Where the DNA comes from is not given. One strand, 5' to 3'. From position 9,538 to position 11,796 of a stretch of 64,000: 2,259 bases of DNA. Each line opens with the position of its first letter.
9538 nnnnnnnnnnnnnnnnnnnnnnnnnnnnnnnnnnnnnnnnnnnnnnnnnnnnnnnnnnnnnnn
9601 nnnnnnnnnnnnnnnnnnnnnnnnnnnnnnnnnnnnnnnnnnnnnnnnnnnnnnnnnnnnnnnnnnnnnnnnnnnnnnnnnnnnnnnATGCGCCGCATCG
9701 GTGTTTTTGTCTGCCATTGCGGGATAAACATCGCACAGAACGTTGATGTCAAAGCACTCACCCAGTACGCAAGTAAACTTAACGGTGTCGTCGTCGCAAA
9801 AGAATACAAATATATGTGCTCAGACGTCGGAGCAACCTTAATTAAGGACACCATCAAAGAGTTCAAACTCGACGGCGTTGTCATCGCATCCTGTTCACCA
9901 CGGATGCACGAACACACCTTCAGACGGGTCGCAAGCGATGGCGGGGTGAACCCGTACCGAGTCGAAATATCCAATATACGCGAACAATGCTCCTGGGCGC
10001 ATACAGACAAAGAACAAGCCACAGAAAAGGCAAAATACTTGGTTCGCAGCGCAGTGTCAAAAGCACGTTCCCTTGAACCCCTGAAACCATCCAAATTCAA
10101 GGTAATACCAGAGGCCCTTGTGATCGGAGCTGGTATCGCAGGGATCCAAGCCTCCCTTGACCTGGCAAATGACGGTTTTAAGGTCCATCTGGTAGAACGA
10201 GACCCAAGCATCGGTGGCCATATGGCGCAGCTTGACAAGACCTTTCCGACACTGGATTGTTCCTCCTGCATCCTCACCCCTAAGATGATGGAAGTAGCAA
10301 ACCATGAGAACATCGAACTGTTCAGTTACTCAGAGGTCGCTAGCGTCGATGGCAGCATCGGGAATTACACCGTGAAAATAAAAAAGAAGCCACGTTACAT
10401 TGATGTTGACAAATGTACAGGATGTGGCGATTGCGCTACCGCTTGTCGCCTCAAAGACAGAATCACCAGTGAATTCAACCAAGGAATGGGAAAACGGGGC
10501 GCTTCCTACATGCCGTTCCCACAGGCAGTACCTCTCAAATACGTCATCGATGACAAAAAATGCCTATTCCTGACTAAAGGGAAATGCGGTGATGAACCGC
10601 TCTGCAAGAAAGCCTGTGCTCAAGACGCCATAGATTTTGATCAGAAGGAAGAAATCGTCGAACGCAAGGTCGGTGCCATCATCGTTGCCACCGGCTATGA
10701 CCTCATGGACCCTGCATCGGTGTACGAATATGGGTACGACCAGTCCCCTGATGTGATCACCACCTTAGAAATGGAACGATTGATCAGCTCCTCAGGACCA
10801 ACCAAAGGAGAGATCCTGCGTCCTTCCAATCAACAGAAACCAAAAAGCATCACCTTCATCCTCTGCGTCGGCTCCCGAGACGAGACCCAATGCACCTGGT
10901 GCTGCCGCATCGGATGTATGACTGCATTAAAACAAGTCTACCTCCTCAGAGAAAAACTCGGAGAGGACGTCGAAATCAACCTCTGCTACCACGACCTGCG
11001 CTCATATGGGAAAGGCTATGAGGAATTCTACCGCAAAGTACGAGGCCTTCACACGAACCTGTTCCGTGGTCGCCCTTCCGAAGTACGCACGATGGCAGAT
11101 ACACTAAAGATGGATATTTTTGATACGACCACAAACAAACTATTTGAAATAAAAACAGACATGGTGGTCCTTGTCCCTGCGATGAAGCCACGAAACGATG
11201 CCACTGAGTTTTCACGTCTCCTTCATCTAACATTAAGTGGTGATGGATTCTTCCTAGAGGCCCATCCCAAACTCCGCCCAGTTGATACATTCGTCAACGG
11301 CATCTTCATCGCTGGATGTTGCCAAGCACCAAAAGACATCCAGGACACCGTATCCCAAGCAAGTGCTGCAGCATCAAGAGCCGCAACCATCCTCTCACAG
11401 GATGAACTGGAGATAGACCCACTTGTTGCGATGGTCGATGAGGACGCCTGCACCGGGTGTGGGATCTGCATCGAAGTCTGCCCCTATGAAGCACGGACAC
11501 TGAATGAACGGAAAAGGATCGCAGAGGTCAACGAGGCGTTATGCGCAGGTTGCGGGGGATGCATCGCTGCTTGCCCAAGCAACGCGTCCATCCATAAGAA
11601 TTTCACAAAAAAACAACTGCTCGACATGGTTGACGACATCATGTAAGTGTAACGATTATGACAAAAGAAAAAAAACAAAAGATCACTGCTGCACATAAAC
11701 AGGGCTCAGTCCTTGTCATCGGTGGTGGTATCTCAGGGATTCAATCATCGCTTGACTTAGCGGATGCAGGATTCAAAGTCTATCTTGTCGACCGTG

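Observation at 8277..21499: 13-kb hdr mega-operon with three HdrA paralogs and accessory FeS modules but only one HdrB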

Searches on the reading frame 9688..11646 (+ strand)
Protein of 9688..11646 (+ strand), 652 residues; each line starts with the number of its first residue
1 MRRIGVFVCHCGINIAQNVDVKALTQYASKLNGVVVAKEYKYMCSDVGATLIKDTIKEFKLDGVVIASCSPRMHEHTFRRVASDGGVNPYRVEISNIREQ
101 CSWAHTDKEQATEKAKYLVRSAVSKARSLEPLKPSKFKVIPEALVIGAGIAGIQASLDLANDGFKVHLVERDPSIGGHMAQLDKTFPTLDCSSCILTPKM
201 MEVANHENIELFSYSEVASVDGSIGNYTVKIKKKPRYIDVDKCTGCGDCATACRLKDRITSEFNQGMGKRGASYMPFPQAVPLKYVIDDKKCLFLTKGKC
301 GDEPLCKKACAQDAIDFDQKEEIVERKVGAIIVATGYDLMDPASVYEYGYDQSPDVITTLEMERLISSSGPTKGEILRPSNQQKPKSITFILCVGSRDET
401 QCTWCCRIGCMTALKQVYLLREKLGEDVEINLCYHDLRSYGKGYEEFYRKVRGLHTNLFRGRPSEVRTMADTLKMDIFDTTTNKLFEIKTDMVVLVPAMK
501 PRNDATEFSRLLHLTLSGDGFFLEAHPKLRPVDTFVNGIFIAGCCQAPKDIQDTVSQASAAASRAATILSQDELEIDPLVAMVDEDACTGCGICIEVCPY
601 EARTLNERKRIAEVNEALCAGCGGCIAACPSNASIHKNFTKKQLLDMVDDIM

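Call 3: search_protein_families(library=pfam, proteins=[window:9688-11646:+], max_evalue=0.01)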
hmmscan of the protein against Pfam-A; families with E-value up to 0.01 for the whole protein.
window:9688-11646:+ (652 aa): 25 families
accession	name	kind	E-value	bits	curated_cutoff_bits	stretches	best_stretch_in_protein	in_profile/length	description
PF00037.32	Fer4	-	6e-14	51.6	21.1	3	583-603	3-23/24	4Fe-4S binding domain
PF12837.12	Fer4_6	-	9.8e-12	44.7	25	3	583-602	4-23/24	4Fe-4S binding domain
PF13237.11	Fer4_10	-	1.4e-11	44.6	25.5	2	583-630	4-53/53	4Fe-4S dicluster domain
PF12838.12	Fer4_7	-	3.1e-11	44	27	1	588-633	2-52/52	4Fe-4S dicluster domain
PF14697.11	Fer4_21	-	8e-11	42.3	35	2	581-633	1-55/59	4Fe-4S dicluster domain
PF13187.11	Fer4_9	-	7e-09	36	27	1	587-633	1-51/52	4Fe-4S dicluster domain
PF12797.12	Fer4_2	-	4.9e-08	32.9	24.5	2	582-600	4-22/22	4Fe-4S binding domain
PF13450.12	NAD_binding_8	-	2.7e-07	31.2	21.9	1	145-183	1-39/68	NAD(P)-binding Rossmann-like domain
PF13484.11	Fer4_16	-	3.9e-07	31.2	30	1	571-600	37-65/66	4Fe-4S double cluster binding domain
PF13459.11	Fer4_15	-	9.3e-07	29.9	22.4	0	583-599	3-19/66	4Fe-4S single cluster domain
PF12831.13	FAD_oxidored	-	3.2e-06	27.2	27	1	144-180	3-39/416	FAD dependent oxidoreductase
PF07992.20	Pyr_redox_2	-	8e-06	25.9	26.1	1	144-232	4-79/291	Pyridine nucleotide-disulphide oxidoreductase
PF00890.30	FAD_binding_2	-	1.2e-05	25.2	20.4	1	143-180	2-39/414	FAD binding domain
PF01266.30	DAO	-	2e-05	24.8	27.9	1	143-177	2-36/353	FAD dependent oxidoreductase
PF25160.1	LdpA_Fe-S-bd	-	2e-05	24.7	27.6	1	612-632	21-41/49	LdpA Fe-S cluster-binding domain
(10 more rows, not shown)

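Call 4: search_protein_families(library=ncbifam, proteins=[window:9688-11646:+], max_evalue=0.001)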
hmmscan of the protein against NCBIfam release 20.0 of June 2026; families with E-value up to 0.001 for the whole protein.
window:9688-11646:+ (652 aa): 91 families (the best 25 are shown)
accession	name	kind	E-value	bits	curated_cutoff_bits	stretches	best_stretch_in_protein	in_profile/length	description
NF040770.1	hetero_SS_HdrA2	exception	3.6e-250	832.3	1100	1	3-651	1-640/777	CoB-CoM heterodisulfide reductase HdrA2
NF041778.1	hetero_SS_HdrA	equivalog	1e-188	628.8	1400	1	3-649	7-648/771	ferredoxin:CoB-CoM heterodisulfide reductase subunit HdrA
NF041891.1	hdrA_Methbact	equivalog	3.2e-173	577.8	1300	1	3-651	2-635/762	ferredoxin:CoB-CoM heterodisulfide reductase subunit HdrA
TIGR02700.1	flavo_MJ0208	hypoth_equivalog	1.4e-12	47.4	251.35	1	579-636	141-196/234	dihydromethanopterin reductase (acceptor)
NF038196.1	ferrodoxin_EFR1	subfamily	2.5e-11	44.1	75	1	583-642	182-237/242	EFR1 family ferrodoxin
NF041782.1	mnquin_red_QrcC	equivalog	3.3e-10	40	400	1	238-326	5-96/239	menaquinone reductase iron-sulfur cluster-binding subunit QrcC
TIGR01944.1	rnfB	subfamily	4.1e-10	39.5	68.7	1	569-634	96-160/190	RnfABCDGE type electron transport complex subunit B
NF005505.0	PRK07118.1-4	equivalog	2.2e-09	37.2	378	1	587-635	142-189/265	Fe-S cluster domain-containing protein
TIGR03294.1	FrhG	equivalog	5.9e-09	36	245.5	1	538-632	120-218/228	coenzyme F420 hydrogenase subunit gamma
NF003475.0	PRK05113.1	equivalog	6.1e-09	36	203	1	566-633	92-159/190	electron transport complex subunit RsxB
NF041836.1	rnfB_Methano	equivalog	1e-08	35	445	2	587-633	142-187/265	Rnf electron transport complex subunit RnfB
NF040864.1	HgcB_ferredoxin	equivalog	1.2e-08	34.6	99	1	583-633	11-60/93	mercury methylation ferredoxin HgcB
NF045637.1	carotdesatCrtDProt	equivalog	1.6e-08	33.6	580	1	144-198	2-56/485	1-hydroxycarotenoid 3,4-desaturase CrtD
NF005415.0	PRK06991.1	equivalog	2.8e-08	33.8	281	1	553-632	51-130/284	electron transport complex subunit RsxB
NF005503.0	PRK07118.1-2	equivalog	3.8e-08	32.9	252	2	587-632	139-182/292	RnfABCDGE type electron transport complex subunit B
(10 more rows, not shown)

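Call 28: search_solved_structures(query=window:9688-11646:+, max_evalue=1e-50, show_alignments=1)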
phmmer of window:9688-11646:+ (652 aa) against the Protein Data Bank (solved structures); distinct sequences matched with E-value up to 1e-50: 5.
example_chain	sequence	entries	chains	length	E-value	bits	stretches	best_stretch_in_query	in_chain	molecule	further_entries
5odc_A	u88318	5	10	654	1.6e-212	710.8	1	3-649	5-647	Heterodisulfide reductase, subunit A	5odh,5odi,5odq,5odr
8rvu_a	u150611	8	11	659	6.3e-210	702.2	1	3-649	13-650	H(2):CoB-CoM heterodisulfide,ferredoxin reductase subunit A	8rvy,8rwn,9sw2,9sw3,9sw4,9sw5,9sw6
8rvv_A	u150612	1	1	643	6.6e-210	702.2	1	3-649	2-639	H(2):CoB-CoM heterodisulfide,ferredoxin reductase subunit A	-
9sfi_A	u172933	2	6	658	1.5e-188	631.6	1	3-651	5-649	CoB--CoM heterodisulfide reductase iron-sulfur subunit A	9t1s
7bkb_A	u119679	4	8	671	5.2e-179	600.1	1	3-649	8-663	CoB--CoM heterodisulfide reductase iron-sulfur subunit A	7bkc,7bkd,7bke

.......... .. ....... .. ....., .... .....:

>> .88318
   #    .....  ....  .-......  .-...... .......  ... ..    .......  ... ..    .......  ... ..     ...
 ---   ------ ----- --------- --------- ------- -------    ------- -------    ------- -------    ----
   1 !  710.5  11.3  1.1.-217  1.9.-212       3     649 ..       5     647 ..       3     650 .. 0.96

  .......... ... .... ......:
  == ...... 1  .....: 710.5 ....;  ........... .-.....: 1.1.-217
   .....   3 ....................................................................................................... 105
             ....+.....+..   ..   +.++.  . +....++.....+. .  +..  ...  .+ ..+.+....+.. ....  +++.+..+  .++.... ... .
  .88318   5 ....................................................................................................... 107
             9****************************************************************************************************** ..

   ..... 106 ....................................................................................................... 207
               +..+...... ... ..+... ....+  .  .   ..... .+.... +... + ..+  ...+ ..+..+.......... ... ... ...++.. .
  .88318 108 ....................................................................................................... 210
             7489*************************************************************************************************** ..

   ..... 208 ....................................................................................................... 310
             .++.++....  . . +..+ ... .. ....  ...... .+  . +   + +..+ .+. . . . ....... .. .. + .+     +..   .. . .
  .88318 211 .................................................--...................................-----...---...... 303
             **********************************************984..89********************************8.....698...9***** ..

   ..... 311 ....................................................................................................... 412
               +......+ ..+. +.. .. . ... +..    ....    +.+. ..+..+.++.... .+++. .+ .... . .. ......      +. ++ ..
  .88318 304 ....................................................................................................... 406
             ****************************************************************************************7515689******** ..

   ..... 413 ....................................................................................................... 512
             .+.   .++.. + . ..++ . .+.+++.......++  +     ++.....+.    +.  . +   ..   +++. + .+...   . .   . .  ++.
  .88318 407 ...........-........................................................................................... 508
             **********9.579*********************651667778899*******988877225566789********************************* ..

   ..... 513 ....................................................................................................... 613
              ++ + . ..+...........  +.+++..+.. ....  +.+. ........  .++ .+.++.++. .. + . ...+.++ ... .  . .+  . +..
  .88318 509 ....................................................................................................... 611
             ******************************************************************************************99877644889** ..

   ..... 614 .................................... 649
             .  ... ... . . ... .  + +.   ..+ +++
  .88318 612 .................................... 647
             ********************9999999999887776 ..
